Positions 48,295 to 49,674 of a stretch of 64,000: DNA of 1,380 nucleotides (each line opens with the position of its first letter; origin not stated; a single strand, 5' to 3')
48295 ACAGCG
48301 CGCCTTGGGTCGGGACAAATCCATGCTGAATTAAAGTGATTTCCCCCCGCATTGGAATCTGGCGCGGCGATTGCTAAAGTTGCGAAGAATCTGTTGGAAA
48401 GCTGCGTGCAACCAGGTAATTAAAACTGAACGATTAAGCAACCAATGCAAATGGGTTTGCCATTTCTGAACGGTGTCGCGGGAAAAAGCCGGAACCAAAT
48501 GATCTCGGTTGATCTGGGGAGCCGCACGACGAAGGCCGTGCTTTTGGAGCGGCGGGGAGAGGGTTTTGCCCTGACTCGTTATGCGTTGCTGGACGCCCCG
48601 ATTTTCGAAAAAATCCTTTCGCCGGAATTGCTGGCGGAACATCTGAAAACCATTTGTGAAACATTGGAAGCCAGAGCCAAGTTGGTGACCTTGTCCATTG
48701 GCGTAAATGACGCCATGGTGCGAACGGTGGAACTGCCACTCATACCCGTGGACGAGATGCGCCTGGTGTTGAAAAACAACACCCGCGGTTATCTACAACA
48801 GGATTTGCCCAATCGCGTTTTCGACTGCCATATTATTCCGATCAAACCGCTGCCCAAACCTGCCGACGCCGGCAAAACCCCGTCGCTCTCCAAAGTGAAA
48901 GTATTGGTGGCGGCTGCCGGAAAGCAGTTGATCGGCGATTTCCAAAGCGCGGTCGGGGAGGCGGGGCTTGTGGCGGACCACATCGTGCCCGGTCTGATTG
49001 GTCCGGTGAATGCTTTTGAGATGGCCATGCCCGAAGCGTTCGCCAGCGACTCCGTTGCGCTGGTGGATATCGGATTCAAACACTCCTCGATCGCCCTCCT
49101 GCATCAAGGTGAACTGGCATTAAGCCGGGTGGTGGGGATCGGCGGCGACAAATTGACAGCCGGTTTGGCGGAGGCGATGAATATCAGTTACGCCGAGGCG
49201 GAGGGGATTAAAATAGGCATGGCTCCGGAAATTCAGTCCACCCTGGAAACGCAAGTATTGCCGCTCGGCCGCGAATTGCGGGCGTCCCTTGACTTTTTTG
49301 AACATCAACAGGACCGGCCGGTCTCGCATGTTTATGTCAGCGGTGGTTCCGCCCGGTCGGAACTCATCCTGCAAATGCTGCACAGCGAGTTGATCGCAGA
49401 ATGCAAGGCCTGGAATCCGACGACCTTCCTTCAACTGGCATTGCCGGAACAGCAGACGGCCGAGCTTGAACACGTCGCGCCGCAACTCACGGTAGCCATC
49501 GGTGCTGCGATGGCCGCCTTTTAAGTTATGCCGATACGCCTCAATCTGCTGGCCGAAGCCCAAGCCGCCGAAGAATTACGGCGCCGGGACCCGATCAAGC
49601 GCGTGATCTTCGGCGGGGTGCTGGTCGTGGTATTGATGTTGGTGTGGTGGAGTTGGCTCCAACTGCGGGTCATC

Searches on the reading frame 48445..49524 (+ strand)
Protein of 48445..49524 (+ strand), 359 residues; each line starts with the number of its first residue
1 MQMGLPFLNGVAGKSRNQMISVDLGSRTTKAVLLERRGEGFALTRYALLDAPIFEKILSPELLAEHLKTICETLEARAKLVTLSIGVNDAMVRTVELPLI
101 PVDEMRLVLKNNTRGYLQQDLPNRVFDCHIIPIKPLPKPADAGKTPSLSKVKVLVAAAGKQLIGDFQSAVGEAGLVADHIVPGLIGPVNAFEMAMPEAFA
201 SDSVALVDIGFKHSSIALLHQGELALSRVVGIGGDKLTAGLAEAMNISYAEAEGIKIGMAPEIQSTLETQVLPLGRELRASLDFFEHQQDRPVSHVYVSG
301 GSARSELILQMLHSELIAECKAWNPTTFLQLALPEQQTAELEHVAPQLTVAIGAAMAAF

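Call 9: search_protein_families(library=pfam, proteins=[window:48445-49524:+])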
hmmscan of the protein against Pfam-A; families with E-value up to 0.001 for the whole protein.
window:48445-49524:+ (359 aa): 2 families
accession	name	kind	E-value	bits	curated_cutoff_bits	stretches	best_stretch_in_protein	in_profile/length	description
PF11104.14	PilM_2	-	6.5e-25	88.2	27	1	22-359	2-340/340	Type IV pilus assembly protein PilM;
PF14450.12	FtsA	-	8.7e-11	42.7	31.8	1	205-261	1-57/127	Cell division protein FtsA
